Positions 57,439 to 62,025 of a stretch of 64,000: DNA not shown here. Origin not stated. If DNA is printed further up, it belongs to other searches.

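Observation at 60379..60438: REPIN-like inverted doublet of the same REP inserted in-frame (exactly 60 nt) in dnaE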

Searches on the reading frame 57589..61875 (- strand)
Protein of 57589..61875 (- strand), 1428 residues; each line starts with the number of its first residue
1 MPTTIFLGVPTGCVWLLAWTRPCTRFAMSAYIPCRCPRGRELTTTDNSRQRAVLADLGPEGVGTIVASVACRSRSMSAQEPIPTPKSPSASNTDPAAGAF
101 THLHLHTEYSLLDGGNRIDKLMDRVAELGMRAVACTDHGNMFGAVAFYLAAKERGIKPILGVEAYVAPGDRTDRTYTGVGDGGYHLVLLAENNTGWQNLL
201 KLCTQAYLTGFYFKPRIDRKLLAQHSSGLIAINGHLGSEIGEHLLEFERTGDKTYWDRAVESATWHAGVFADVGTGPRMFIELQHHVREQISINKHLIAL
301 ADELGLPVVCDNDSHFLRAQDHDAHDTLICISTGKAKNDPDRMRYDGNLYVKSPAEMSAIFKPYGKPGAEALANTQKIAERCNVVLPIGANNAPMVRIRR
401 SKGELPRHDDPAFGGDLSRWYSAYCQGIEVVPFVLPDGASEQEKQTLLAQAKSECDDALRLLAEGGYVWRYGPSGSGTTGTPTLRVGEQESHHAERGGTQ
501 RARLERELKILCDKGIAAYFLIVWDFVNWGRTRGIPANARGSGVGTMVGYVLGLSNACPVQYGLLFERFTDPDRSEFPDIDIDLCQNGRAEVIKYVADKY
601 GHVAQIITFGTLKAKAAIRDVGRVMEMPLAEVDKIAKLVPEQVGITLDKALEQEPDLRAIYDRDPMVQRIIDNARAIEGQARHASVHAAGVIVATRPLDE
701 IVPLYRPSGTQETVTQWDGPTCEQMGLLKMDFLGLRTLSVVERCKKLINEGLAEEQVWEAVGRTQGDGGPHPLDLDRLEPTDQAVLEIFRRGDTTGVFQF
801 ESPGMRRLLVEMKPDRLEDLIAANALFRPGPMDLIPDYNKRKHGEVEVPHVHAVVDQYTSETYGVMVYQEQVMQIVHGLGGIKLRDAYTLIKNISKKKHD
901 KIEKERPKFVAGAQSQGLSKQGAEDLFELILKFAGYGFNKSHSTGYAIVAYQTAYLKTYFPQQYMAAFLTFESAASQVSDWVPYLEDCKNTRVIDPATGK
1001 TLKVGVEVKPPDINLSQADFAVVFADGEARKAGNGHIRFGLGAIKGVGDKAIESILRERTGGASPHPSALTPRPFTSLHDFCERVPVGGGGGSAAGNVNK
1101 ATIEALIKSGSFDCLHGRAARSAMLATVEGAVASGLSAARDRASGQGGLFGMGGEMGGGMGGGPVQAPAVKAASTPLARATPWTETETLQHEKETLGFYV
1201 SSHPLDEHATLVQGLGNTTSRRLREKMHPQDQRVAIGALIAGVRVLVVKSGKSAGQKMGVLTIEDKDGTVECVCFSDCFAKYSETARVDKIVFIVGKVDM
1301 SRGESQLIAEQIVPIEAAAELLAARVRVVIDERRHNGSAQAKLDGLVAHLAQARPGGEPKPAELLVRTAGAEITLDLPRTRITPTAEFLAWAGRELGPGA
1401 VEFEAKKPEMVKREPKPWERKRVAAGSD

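Call 8: search_protein_families(library=pfam, proteins=[window:57589-61875:-], max_evalue=0.01)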
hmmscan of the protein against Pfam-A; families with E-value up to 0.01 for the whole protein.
window:57589-61875:- (1428 aa): 5 families
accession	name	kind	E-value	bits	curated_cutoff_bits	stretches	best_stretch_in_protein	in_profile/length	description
PF07733.18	DNA_pol3_alpha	-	9.6e-84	281.5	23.9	1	499-734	22-260/260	Bacterial DNA polymerase III alpha NTPase domain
PF17657.6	DNA_pol3_finger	-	1.8e-49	167.7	22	1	772-917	19-166/166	Bacterial DNA polymerase III alpha subunit finger domain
PF02811.25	PHP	-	2.1e-49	168.4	26.4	1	102-286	1-164/164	PHP domain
PF14579.12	HHH_6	-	4.6e-21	75.3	25.6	1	1005-1117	1-85/90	Helix-hairpin-helix motif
PF01336.31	tRNA_anti-codon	-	1.6e-10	41.2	27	1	1249-1315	11-75/75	OB-fold nucleic acid binding domain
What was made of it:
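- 57589..61650 (-): dnaE, the replicative DNA polymerase III alpha subunit (1353 aa, deposited as MCE2924205.1). The REP-encoded residues are 405-424 of this protein (480-499 of the longest ORF, which starts at 61875). Pfam PHP, DNA_pol3_alpha, finger, HHH_6 and OB (call 8).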

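Call 57: search_protein_families(library=ncbifam, proteins=[window:57589-61650:-], max_evalue=1e-10)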
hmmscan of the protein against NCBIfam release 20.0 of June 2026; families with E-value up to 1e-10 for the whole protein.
window:57589-61650:- (1353 aa): 13 families
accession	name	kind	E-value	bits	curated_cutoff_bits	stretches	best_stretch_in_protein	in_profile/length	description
NF004226.0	PRK05673.1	equivalog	0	1107.7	1002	1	24-1314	5-1131/1146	DNA polymerase III subunit alpha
NF005298.0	PRK06826.1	equivalog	0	1068.2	1260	1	24-1267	4-1096/1151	DNA polymerase III subunit alpha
TIGR00594.1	polc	superfamily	1.2e-302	1006.8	434.35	2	420-1200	315-1022/1022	DNA polymerase III subunit alpha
NF005617.0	PRK07374.1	equivalog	2.6e-247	823.8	1653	2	425-1245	329-1085/1170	DNA polymerase III subunit alpha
NF005377.0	PRK06920.1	equivalog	7.1e-222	739.3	1806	2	427-1243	305-1026/1108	DNA polymerase III subunit alpha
NF007079.0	PRK09532.1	equivalog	9.8e-174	579.9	1525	2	423-865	325-778/876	DNA polymerase III subunit alpha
NF005582.0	PRK07279.1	equivalog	1.4e-148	496.8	1279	1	425-898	260-715/1033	DNA polymerase III subunit alpha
NF005516.0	PRK07135.1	equivalog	3.8e-146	488.7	1084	2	423-986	251-776/974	DNA polymerase III DnaE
NF004225.0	PRK05672.1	subfamily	9.8e-140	467.5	939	2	415-1041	303-872/1047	error-prone DNA polymerase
NF004550.0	PRK05898.1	equivalog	5.8e-130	435.2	1182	1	424-1039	253-808/971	DNA polymerase III subunit alpha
NF005616.0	PRK07373.1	equivalog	2.1e-62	211.2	646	1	859-1244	34-364/449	DNA polymerase III subunit alpha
NF001688.0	PRK00448.1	equivalog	1.3e-32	112.4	873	1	109-314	615-818/1445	PolC-type DNA polymerase III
TIGR01405.1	polC_Gram_pos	equivalog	9.7e-32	109.6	1043.45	1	109-316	381-585/1211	DNA polymerase III subunit alpha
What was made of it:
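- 57589..61650 (-): NCBIfam NF004226 scores 1107.7 bits against a cutoff of 1002; the error-prone DnaE2 model scores 467 against 939 (call 57).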

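Call 71: list_cluster_members(proteins=[window:57589-61875:-, window:57589-61857:-, window:57589-61851:-, window:57589-61836:-, window:57589-61827:-, window:57589-61794:-, window:57589-61719:-, window:57589-61680:-, window:57589-61650:-])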
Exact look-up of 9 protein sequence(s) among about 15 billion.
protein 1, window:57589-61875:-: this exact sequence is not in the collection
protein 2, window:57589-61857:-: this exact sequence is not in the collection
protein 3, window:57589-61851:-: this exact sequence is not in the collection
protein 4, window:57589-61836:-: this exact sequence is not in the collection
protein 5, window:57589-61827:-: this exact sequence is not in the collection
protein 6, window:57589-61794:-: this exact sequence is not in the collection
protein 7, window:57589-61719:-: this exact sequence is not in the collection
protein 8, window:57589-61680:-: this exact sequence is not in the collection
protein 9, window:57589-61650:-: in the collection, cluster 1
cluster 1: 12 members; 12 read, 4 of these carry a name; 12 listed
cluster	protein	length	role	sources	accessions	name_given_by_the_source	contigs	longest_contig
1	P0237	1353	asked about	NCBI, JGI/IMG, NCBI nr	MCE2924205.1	MAG: DNA polymerase III subunit alpha [Phycisphaeraceae bacterium] | DNA polymerase III subunit alpha [Phycisphaeraceae bacterium]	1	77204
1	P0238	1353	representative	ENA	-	-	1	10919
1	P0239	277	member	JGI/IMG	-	DNA polymerase-3 subunit alpha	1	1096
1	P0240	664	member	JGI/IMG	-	DNA polymerase-3 subunit alpha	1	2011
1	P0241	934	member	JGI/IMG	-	DNA polymerase-3 subunit alpha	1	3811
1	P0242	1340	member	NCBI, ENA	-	-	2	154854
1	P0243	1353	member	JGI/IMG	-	-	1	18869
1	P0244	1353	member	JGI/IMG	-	-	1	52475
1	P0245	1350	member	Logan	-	-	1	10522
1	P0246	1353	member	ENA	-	-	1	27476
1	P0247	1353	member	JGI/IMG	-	-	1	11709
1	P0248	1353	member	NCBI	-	-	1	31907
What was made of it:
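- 57589..61650 (-): Exact sequence match in call 71.
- The same allele appears in several independent assemblies (call 71).
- Tried and rejected: That cluster was recovered by exact look-up (call 71).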

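Call 73: find_encoding_contigs(protein=P0242, flank=2000, max_places=2)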
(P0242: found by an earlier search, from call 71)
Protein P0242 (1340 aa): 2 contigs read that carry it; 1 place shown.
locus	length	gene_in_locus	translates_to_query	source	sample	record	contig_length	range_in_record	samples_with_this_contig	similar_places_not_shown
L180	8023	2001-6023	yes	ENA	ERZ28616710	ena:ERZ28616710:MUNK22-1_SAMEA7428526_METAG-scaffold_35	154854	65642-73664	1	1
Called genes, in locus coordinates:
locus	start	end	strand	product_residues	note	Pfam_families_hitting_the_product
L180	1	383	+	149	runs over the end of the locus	-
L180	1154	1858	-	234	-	PF02441:Flavoprotein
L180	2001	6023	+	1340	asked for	PF02811:PHP, PF07733:DNA_pol3_alpha, PF17657:DNA_pol3_finger, PF14579:HHH_6, PF01336:tRNA_anti-codon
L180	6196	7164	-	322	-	PF01370:Epimerase, PF16363:GDP_Man_Dehyd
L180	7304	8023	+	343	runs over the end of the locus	PF00459:Inositol_P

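Call 87: find_encoding_contigs(protein=P0237, flank=10000, max_places=3)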
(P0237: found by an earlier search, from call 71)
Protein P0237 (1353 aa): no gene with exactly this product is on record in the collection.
